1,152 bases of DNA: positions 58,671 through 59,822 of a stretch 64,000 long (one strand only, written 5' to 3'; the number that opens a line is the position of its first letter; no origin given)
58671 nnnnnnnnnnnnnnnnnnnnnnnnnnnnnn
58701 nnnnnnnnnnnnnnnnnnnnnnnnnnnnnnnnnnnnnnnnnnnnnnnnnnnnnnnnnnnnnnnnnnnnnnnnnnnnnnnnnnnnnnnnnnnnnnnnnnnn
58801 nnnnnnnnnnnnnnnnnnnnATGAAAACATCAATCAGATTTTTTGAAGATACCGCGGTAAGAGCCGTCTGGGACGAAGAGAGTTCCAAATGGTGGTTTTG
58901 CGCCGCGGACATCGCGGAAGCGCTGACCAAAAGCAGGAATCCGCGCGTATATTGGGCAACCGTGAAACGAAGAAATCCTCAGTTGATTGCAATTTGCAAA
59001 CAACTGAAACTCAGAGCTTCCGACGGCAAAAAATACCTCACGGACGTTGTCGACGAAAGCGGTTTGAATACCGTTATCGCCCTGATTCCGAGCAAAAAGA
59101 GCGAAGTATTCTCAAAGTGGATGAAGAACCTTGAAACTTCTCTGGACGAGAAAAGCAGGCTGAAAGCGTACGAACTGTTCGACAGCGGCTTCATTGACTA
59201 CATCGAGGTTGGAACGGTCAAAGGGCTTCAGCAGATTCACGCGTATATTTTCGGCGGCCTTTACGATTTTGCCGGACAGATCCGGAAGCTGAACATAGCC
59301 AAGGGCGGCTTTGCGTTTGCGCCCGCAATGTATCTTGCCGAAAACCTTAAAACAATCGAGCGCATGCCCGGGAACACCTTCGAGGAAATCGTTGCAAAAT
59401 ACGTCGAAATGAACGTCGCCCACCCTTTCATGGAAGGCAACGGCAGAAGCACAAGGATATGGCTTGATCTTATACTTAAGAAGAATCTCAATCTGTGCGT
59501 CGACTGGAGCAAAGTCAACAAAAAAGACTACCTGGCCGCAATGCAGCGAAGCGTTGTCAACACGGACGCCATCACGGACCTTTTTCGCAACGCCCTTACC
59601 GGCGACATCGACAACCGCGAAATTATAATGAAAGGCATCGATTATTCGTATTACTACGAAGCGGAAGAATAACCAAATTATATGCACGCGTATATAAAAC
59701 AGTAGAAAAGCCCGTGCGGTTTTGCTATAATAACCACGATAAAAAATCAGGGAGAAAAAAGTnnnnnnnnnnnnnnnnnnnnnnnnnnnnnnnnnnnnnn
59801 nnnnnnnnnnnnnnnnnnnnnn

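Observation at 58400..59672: XRE regulator followed by a Bro-N-Fic fusion protein behind a strong promoter with repeats and a short inverted repeat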

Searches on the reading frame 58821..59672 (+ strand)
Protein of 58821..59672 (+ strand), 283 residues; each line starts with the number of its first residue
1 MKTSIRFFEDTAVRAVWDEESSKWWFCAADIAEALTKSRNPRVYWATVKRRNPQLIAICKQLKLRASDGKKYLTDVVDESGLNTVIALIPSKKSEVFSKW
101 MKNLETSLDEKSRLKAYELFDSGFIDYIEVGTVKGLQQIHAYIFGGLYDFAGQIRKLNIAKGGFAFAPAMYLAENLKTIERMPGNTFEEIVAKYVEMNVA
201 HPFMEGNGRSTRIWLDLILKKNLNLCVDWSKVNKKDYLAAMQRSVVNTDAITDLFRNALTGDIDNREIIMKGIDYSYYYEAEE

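Call 5: search_protein_families(library=pfam, proteins=[window:58821-59672:+], max_evalue=0.01)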
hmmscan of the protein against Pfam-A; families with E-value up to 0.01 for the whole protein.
window:58821-59672:+ (283 aa): 2 families
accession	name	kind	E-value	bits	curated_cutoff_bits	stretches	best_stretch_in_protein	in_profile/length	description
PF02661.23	Fic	-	9.6e-13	49.2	24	1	133-219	4-93/93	Fic/DOC family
PF02498.22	Bro-N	-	5.5e-09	37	25.6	1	13-102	2-91/96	BRO family, N-terminal domain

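Call 6: search_protein_families(library=ncbifam, proteins=[window:58821-59672:+], max_evalue=0.01)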
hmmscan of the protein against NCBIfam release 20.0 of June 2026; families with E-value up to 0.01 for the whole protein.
window:58821-59672:+ (283 aa): 4 families
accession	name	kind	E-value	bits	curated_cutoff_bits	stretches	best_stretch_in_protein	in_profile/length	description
NF046029.1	ProtAdlyltaseNmFic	equivalog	1.3e-82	275.8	230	1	107-280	3-176/177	protein adenylyltransferase Fic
NF045983.1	ProtAdnltaseVbhT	equivalog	6.1e-13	48.7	800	1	135-268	58-202/419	type II toxin-antitoxin system protein adenylyltransferase VbhT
NF007672.0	PRK10347.1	equivalog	1.5e-12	47.7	181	1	135-258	58-192/200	putative adenosine monophosphate-protein transferase Fic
TIGR02613.1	mob_myst_B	hypoth_equivalog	3.9e-08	33.4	124.4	1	133-235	51-157/186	mobile mystery protein B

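Call 7: search_protein_families(library=padloc, proteins=[window:58821-59672:+], max_evalue=0.01)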
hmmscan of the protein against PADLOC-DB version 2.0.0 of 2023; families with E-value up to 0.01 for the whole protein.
window:58821-59672:+ (283 aa): 10 families
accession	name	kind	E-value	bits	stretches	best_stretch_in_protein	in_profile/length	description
PDLC04841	PDC-S04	-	6.1e-129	427.8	1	2-282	4-291/292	-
PDLC04842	PDC-S04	-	2.6e-87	289.8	1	103-281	14-192/202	-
PDLC04838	PDC-S04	-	1.9e-30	104.2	1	131-260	63-203/209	-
PDLC04920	PDC-S13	-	4.2e-29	99.8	1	2-103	2-109/286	-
PDLC04839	PDC-S04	-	9.2e-29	98.6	1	128-260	56-203/205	-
PDLC04840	PDC-S04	-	1.4e-06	26.2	1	185-260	140-213/227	-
PDLC04837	PDC-S04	-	5.8e-06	23.8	1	183-249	147-214/234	-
PDLC04836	PDC-S04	-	1.1e-05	22.7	1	174-257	142-225/244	-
PDLC05078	PDC-S72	-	0.00024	18.3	1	138-162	107-131/377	-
PDLC03963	SoFic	-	0.0018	15.7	1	135-221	118-214/361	-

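Call 8: search_protein_families(library=phrogs, proteins=[window:58821-59672:+], max_evalue=0.01)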
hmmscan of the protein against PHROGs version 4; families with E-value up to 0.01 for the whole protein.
window:58821-59672:+ (283 aa): 9 families
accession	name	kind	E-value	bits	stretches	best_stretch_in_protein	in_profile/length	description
phrog_15286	-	unknown function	2e-21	77.3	1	2-105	4-111/274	-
phrog_12747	-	unknown function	5.9e-20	72.8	1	132-242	55-179/211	-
phrog_23170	-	unknown function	1e-06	29.6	1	136-248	47-176/191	-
phrog_11900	-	unknown function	1.3e-05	25.8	1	172-257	125-215/230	-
phrog_5060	-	transcription regulation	2.8e-05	25.2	1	3-100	7-104/224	anti-repressor Ant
phrog_10690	-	unknown function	8.8e-05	22.7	1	111-247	177-330/346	-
phrog_5978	-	unknown function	0.00025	21.2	1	185-222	184-221/364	-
phrog_9976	-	transcription regulation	0.00035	21.5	1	7-120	5-109/188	anti-repressor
phrog_2593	-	transcription regulation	0.005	17.6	1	8-101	27-119/255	anti-repressor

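Call 9: search_solved_structures(query=window:58821-59672:+, show_alignments=3, max_evalue=0.001)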
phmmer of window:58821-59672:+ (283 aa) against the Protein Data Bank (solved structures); distinct sequences matched with E-value up to 0.001: 19.
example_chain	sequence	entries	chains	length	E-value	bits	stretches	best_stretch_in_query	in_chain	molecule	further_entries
2g03_A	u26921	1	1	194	1.6e-72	247.6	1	106-282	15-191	hypothetical protein NMA0004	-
5ckl_A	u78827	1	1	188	2.3e-72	247.1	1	107-282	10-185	Adenosine monophosphate-protein transferase NmFic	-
3s6a_A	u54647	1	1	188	2.3e-72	247.1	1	107-282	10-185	Cell filamentation protein Fic-related protein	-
5cmt_A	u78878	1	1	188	8e-72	245.3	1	107-282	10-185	Adenosine monophosphate-protein transferase NmFic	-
5cgl_A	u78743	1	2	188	1.1e-71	244.8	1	107-282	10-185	Adenosine monophosphate-protein transferase NmFic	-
3zlm_A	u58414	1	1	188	1.5e-71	244.4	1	107-280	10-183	ADENOSINE MONOPHOSPHATE-PROTEIN TRANSFERASE NMFIC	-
3sn9_A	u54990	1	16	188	3e-71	243.4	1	107-281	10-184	Cell filamentation protein Fic-related protein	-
5nv5_A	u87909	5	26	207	9.1e-64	218.9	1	111-281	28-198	Fic family protein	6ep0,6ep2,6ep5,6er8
5nwf_A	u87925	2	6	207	2.4e-62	214.2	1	111-281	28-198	Fic family protein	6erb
3se5_A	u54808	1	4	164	6.4e-61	209.5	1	107-260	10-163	Cell filamentation protein Fic-related protein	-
2f6s_A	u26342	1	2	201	2.3e-57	197.9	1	107-281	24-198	cell filamentation protein, putative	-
8idv_B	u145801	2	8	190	5.4e-51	177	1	116-281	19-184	Cell filamentation protein Fic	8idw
3zc7_A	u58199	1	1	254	1.2e-11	47.9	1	134-273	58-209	ADENOSINE MONOPHOSPHATE-PROTEIN TRANSFERASE VBHT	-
3shg_A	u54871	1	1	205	1.1e-10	44.8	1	134-260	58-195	VbhT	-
3zcb_A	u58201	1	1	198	1.3e-10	44.5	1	134-260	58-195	ADENOSINE MONOPHOSPHATE-PROTEIN TRANSFERASE VBHT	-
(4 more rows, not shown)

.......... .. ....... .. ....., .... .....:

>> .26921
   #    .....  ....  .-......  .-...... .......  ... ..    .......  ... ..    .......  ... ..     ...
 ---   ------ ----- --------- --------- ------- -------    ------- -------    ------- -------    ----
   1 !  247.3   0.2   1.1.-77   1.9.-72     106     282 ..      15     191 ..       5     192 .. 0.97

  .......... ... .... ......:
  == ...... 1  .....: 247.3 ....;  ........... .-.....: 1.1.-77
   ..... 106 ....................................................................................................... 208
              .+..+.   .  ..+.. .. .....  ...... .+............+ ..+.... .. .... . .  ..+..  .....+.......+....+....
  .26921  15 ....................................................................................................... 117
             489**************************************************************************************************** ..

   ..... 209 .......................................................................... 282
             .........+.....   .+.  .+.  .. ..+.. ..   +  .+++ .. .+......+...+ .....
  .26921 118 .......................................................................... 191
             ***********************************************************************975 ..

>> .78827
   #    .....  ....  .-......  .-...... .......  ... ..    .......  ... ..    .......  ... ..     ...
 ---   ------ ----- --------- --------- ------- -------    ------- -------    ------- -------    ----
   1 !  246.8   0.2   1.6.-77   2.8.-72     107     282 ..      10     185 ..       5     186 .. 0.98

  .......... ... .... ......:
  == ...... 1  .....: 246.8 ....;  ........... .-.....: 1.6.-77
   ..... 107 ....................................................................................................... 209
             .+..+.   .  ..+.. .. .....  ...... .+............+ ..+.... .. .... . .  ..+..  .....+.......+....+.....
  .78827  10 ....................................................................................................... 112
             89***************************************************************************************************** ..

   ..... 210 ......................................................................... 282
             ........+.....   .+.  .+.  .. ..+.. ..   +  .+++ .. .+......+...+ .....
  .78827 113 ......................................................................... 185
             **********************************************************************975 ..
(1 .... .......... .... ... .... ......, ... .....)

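Call 13: find_homologous_proteins(query=window:58821-59672:+, max_evalue=1e-10)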
Query window:58821-59672:+ (283 aa): 8000 proteins with E <= 1e-10 among 8000 candidates; the best 120 are listed.
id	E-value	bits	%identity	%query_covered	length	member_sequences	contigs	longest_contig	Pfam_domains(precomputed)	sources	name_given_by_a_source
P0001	6.8e-185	631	99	100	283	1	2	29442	PF02498.23,PF02661.24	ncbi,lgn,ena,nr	ncbi:MAG: Fic family protein [Clostridia bacterium]|nr:Fic family protein [Clostridia bacterium]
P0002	3.9e-184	628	99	100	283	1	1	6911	PF02498.23,PF02661.24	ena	-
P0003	4.7e-184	628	99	100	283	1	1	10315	PF02498.23,PF02661.24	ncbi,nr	ncbi:MAG: Fic family protein [Clostridia bacterium]|nr:Fic family protein [Clostridia bacterium]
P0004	4.9e-184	628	99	100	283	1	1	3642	PF02498.23,PF02661.24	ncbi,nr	ncbi:MAG: Fic family protein [Clostridia bacterium]|nr:Fic family protein [Clostridia bacterium]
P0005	5.4e-184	628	99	100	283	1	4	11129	PF02498.23,PF02661.24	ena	-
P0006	2.0e-183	626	98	100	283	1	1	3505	PF02498.23,PF02661.24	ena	-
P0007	2.6e-183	626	98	100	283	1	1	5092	PF02498.23,PF02661.24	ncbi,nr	ncbi:MAG: Fic family protein [Clostridia bacterium]|nr:Fic family protein [Clostridia bacterium]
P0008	3.8e-183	625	98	100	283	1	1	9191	PF02498.23,PF02661.24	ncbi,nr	ncbi:MAG: Fic family protein [Clostridia bacterium]|nr:Fic family protein [Clostridia bacterium]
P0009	2.4e-182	623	98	100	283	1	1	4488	PF02498.23,PF02661.24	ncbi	-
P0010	5.1e-174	595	94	100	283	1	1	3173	PF02498.23,PF02661.24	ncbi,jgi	jgi:cell filamentation protein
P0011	3.3e-167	573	88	100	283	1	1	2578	PF02498.23,PF02661.24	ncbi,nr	ncbi:MAG: Fic family protein [Bacteroidales bacterium]|nr:Fic family protein [Bacteroidales bacteriu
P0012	3.9e-167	573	88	100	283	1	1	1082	PF02498.23,PF02661.24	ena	-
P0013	3.5e-165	566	87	100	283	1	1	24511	PF02498.23,PF02661.24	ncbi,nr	ncbi:MAG: Fic family protein [Clostridia bacterium]|nr:Fic family protein [Clostridia bacterium]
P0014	4.4e-157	540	84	100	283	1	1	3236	PF02498.23,PF02661.24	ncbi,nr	ncbi:MAG: Fic family protein [Clostridia bacterium]|nr:Fic family protein [Clostridia bacterium]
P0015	1.9e-156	538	83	100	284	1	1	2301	PF02498.23,PF02661.24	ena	-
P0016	8.2e-155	532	82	100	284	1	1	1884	PF02498.23,PF02661.24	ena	-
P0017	6.1e-154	529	82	100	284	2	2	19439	PF02498.23,PF02661.24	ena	-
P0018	1.6e-152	525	83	100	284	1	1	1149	PF02498.23,PF02661.24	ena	-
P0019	9.0e-152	522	80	100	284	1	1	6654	PF02498.23,PF02661.24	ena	-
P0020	1.8e-151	521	80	99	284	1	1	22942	PF02498.23,PF02661.24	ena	-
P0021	5.2e-151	520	82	100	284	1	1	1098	PF02498.23,PF02661.24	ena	-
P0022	1.7e-149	515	81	100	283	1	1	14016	PF02498.23,PF02661.24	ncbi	-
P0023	1.8e-149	515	80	100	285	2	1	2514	PF02498.23,PF02661.24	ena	-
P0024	1.9e-149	515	81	100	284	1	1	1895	PF02498.23,PF02661.24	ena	-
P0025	3.9e-149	514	80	100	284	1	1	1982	PF02498.23,PF02661.24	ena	-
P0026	4.4e-149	514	80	99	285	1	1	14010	PF02498.23,PF02661.24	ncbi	-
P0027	6.4e-149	513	81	100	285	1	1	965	PF02498.23,PF02661.24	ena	-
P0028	8.8e-149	513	81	100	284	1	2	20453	PF02498.23,PF02661.24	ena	-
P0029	1.9e-148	511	81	100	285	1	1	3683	PF02498.23,PF02661.24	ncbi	-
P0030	5.4e-148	510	79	100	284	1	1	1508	PF02498.23,PF02661.24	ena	-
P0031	7.7e-148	509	81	100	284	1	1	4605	PF02498.23,PF02661.24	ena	-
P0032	1.1e-147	509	81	100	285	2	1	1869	PF02498.23,PF02661.24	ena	-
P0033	1.6e-147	508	80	100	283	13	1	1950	PF02498.23,PF02661.24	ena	-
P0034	3.1e-147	507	80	100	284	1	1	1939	PF02661.24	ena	-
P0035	3.5e-147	507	78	100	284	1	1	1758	PF02498.23,PF02661.24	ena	-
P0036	4.6e-147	507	79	100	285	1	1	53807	PF02498.23,PF02661.24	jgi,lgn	-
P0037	7.9e-147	506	77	100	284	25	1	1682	PF02498.23,PF02661.24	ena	-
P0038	3.1e-146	504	78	100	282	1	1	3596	PF02498.23,PF02661.24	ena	-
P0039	3.4e-146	504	78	99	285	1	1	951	PF02498.23,PF02661.24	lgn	-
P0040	4.0e-146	504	79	100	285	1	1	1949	PF02498.23,PF02661.24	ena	-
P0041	5.3e-146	503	79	100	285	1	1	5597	PF02498.23,PF02661.24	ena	-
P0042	5.8e-146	503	79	100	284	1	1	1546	PF02498.23,PF02661.24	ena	-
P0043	7.0e-146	503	79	100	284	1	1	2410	PF02498.23,PF02661.24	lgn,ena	-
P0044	7.2e-146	503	77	100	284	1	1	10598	PF02498.23,PF02661.24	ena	-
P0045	9.9e-146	503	78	100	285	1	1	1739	PF02498.23,PF02661.24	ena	-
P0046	1.1e-145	502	78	100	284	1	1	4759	PF02498.23,PF02661.24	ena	-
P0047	1.1e-145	502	78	100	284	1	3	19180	PF02498.23,PF02661.24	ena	-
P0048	1.1e-145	502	79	100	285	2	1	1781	PF02498.23,PF02661.24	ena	-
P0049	1.5e-145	502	79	100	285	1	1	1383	PF02498.23,PF02661.24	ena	-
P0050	1.8e-145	502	80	99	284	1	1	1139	PF02498.23,PF02661.24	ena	-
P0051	1.9e-145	502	79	100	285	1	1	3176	PF02498.23,PF02661.24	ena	-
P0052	1.9e-145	502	79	100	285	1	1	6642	PF02498.23,PF02661.24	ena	-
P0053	2.1e-145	501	79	100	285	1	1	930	PF02498.23,PF02661.24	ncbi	-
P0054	2.4e-145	501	79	100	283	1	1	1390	PF02498.23,PF02661.24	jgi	-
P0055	2.5e-145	501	79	100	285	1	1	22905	PF02498.23,PF02661.24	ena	-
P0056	4.0e-145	501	77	100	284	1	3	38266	PF02498.23,PF02661.24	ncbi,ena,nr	ncbi:MAG: Fic family protein [Clostridia bacterium]|nr:Fic family protein [Clostridia bacterium]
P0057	4.1e-145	500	78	100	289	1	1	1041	PF02498.23,PF02661.24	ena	-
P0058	5.4e-145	500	77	100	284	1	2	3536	PF02498.23,PF02661.24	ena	-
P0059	5.4e-145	500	77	100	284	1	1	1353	PF02498.23,PF02661.24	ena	-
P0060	6.0e-145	500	77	100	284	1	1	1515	PF02498.23,PF02661.24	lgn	-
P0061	6.5e-145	500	78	100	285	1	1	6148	PF02498.23,PF02661.24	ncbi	-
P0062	7.1e-145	500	77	100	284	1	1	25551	PF02498.23,PF02661.24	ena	-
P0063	7.4e-145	500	79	100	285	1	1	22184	PF02498.23,PF02661.24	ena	-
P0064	7.8e-145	500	79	100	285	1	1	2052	PF02498.23,PF02661.24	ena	-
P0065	8.6e-145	499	78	100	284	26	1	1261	PF02498.23,PF02661.24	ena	-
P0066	9.3e-145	499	78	100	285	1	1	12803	PF02498.23,PF02661.24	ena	-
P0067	9.5e-145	499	78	100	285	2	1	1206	PF02498.23,PF02661.24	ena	-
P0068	1.3e-144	499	77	99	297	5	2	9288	PF02498.23,PF02661.24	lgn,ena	-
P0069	1.4e-144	499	76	100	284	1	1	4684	PF02498.23,PF02661.24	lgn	-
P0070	1.6e-144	499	76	96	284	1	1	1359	PF02498.23,PF02661.24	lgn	-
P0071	1.6e-144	499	75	96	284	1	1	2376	PF02498.23,PF02661.24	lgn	-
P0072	1.7e-144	498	78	100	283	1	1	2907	PF02498.23,PF02661.24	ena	-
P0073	1.8e-144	498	79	100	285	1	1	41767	PF02498.23,PF02661.24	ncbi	-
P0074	1.9e-144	498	76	100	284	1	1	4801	PF02498.23,PF02661.24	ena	-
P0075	1.9e-144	498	78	100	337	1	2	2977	PF02498.23,PF02661.24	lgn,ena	-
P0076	2.2e-144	498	76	100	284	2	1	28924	PF02498.23,PF02661.24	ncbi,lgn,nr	ncbi:cell filamentation protein [Ruminococcaceae bacterium FB2012]|nr:cell filamentation protein [Ru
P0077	2.3e-144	498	77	99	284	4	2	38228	PF02498.23,PF02661.24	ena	-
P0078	2.4e-144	498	76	100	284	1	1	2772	PF02498.23,PF02661.24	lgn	-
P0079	3.1e-144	498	78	100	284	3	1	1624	PF02498.23,PF02661.24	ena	-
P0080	3.1e-144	498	76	100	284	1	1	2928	PF02498.23,PF02661.24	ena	-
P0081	3.3e-144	498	77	100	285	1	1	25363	PF02498.23,PF02661.24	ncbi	-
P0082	3.5e-144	497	78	100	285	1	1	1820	PF02498.23,PF02661.24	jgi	-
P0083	3.9e-144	497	77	100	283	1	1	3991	PF02498.23,PF02661.24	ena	-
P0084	3.9e-144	497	79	100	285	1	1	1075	PF02498.23,PF02661.24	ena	-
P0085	4.7e-144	497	77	100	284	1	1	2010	PF02498.23,PF02661.24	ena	-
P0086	4.8e-144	497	76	100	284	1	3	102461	PF02498.23,PF02661.24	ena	-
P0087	5.4e-144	497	77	100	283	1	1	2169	PF02498.23,PF02661.24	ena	-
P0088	5.8e-144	497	79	99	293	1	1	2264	PF02498.23,PF02661.24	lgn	-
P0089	5.8e-144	497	79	100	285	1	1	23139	PF02498.23,PF02661.24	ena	-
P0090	6.9e-144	496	77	100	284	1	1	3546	PF02498.23,PF02661.24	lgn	-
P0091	7.5e-144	496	78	100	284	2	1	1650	PF02498.23,PF02661.24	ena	-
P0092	7.5e-144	496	76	100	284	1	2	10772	PF02498.23,PF02661.24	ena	-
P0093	8.0e-144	496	78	100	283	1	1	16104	PF02498.23,PF02661.24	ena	-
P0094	1.0e-143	496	77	99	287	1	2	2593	PF02498.23,PF02661.24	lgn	-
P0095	1.2e-143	496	79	100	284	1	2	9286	PF02498.23,PF02661.24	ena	-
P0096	1.4e-143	495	77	99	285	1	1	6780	PF02498.23,PF02661.24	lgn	-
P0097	1.4e-143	495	77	100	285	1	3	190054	PF02498.23,PF02661.24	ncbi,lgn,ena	-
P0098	1.4e-143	495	79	99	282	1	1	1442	PF02498.23,PF02661.24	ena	-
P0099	1.5e-143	495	78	99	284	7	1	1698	PF02498.23,PF02661.24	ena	-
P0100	1.5e-143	495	75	96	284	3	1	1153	PF02498.23,PF02661.24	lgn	-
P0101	1.5e-143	495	78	100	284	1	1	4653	PF02498.23,PF02661.24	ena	-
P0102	2.1e-143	495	76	100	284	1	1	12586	PF02498.23,PF02661.24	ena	-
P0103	2.1e-143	495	76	100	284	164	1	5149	PF02498.23,PF02661.24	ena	-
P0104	2.2e-143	495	78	100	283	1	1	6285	PF02498.23,PF02661.24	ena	-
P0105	2.2e-143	495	78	100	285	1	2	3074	PF02498.23,PF02661.24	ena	-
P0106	2.2e-143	495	77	100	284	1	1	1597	PF02498.23,PF02661.24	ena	-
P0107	2.3e-143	495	78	100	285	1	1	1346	PF02498.23,PF02661.24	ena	-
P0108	2.4e-143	495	76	100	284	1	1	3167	PF02498.23,PF02661.24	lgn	-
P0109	2.5e-143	495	76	100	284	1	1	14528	PF02498.23,PF02661.24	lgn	-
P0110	2.6e-143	495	78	100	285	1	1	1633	PF02498.23,PF02661.24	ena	-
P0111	2.7e-143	495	79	100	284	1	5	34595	PF02498.23,PF02661.24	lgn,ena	-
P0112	2.8e-143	494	78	99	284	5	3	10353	PF02661.24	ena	-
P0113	3.7e-143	494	76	100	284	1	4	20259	PF02498.23,PF02661.24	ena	-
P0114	4.2e-143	494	78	100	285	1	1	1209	PF02498.23,PF02661.24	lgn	-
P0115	4.7e-143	494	78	100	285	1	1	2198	PF02498.23,PF02661.24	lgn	-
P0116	5.2e-143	494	77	100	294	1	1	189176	PF02498.23,PF02661.24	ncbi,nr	ncbi:MAG: Fic family protein [Clostridiales bacterium]|nr:Fic family protein [Clostridiales bacteriu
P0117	5.3e-143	494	76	99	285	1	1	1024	PF02498.23,PF02661.24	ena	-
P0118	5.9e-143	493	78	100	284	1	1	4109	PF02498.23,PF02661.24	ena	-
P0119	6.1e-143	493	75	99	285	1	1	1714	PF02498.23,PF02661.24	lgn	-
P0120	7.3e-143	493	75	100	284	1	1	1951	PF02498.23,PF02661.24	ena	-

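Call 14: find_encoding_contigs(protein=P0001, flank=8000, max_places=3)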
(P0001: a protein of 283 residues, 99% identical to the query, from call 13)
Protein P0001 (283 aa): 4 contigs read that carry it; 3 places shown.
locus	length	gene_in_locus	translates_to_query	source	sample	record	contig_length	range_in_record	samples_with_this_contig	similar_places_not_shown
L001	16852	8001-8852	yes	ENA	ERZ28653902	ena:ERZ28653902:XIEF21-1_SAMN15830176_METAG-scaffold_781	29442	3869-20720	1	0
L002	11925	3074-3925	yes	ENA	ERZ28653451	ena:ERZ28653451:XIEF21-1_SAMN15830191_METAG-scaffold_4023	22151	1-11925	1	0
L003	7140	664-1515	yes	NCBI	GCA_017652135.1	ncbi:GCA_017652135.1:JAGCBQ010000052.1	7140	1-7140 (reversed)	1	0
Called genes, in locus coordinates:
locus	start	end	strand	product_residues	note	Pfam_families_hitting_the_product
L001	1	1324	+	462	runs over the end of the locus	PF01266:DAO, PF07992:Pyr_redox_2 (faint), PF04324:Fer2_BFD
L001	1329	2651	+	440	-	PF00070:Pyr_redox (faint), PF00890:FAD_binding_2 (faint), PF01266:DAO (faint), PF03486:HI0933_like (faint), PF07992:Pyr_redox_2, PF12831:FAD_oxidored (weak), PF13450:NAD_binding_8 (weak), PF13738:Pyr_redox_3 (weak)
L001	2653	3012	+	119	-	PF07892:DUF1667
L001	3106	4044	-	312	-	-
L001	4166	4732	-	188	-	PF22043:DUF6935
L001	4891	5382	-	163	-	PF07784:DUF1622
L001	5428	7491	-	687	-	-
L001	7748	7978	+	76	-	PF13443:HTH_26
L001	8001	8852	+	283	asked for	PF02498:Bro-N, PF02661:Fic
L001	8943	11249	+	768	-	-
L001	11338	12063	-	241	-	PF01261:AP_endonuc_2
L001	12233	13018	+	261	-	PF00657:Lipase_GDSL, PF13472:Lipase_GDSL_2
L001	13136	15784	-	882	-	PF00754:F5_F8_type_C, PF22633:F5_F8_type_C_2, PF00754:F5_F8_type_C (weak)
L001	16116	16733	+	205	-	PF00485:PRK, PF13238:AAA_18 (weak)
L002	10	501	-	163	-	PF07784:DUF1622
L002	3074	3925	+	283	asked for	PF02498:Bro-N, PF02661:Fic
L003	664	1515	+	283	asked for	PF02498:Bro-N, PF02661:Fic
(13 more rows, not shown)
